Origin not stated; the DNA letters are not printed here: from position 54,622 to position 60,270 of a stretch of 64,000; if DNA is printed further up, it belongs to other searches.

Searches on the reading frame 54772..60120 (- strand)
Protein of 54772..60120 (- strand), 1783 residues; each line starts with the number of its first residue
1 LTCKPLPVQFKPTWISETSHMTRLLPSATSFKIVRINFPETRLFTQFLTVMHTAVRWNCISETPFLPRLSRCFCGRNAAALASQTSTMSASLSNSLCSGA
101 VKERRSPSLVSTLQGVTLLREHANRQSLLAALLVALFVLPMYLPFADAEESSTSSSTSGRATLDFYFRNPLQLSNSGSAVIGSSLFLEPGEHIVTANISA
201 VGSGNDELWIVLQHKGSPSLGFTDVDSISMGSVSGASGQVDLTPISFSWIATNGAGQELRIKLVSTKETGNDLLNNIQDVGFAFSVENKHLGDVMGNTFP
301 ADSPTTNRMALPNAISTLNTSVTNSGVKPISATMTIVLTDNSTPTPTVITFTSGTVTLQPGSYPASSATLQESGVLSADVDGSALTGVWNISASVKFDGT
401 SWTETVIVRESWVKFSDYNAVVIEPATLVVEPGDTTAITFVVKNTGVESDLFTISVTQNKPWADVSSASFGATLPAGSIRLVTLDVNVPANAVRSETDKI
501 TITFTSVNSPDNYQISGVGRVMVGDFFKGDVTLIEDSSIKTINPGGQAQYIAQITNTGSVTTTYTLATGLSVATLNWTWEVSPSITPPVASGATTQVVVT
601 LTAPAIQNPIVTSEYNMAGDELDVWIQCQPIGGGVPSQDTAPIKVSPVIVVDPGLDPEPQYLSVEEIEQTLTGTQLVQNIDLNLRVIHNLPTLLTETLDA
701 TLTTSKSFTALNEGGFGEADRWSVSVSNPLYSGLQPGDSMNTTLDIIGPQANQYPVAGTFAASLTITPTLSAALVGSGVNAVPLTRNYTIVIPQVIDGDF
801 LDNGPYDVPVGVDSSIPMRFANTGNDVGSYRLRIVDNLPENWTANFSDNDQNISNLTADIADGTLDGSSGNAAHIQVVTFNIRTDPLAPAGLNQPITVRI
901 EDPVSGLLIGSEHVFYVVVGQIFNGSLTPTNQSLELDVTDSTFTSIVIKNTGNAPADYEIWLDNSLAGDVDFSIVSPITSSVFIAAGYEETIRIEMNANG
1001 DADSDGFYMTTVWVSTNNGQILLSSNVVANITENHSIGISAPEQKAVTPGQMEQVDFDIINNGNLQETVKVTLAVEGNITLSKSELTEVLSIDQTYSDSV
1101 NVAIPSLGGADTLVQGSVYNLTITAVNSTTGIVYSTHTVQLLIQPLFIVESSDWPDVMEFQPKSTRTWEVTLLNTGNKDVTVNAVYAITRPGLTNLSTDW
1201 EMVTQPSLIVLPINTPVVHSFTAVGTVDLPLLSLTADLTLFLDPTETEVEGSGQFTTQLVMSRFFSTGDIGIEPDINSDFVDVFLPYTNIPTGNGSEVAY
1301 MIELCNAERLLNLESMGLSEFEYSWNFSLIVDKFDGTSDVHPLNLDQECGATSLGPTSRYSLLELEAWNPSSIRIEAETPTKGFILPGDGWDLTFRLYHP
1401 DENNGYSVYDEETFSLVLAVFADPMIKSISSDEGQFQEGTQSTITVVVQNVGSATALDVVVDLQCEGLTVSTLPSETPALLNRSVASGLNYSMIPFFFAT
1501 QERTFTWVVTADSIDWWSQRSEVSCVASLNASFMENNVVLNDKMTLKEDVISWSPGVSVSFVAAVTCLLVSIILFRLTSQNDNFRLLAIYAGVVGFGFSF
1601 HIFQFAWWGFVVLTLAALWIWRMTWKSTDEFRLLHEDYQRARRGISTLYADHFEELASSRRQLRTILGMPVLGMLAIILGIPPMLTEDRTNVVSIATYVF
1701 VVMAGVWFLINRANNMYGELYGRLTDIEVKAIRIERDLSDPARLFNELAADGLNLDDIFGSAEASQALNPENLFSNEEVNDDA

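Call 25: search_protein_families(library=pfam, proteins=[window:54772-60120:-], max_evalue=0.01)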
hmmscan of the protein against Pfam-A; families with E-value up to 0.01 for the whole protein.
window:54772-60120:- (1783 aa): 4 families
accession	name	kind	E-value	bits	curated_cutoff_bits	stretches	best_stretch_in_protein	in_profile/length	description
PF10633.15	NPCBM_assoc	-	2e-08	34.7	24.4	1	430-496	1-68/78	NPCBM-associated, NEW3 domain of alpha-galactosidase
PF22544.2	HYDIN_VesB_CFA65-like_Ig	-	2.6e-05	24.8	25.5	0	430-512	15-94/100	HYDIN/CFA65/VesB-like, Ig-like domain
PF23619.1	Ig_VWA7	-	5.4e-05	23.8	27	1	1039-1143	4-102/104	VWA7 Ig-like domain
PF11614.14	FixG_C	-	0.00052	20.6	25.6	0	442-508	39-103/119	IG-like fold at C-terminal of FixG, putative oxidoreductase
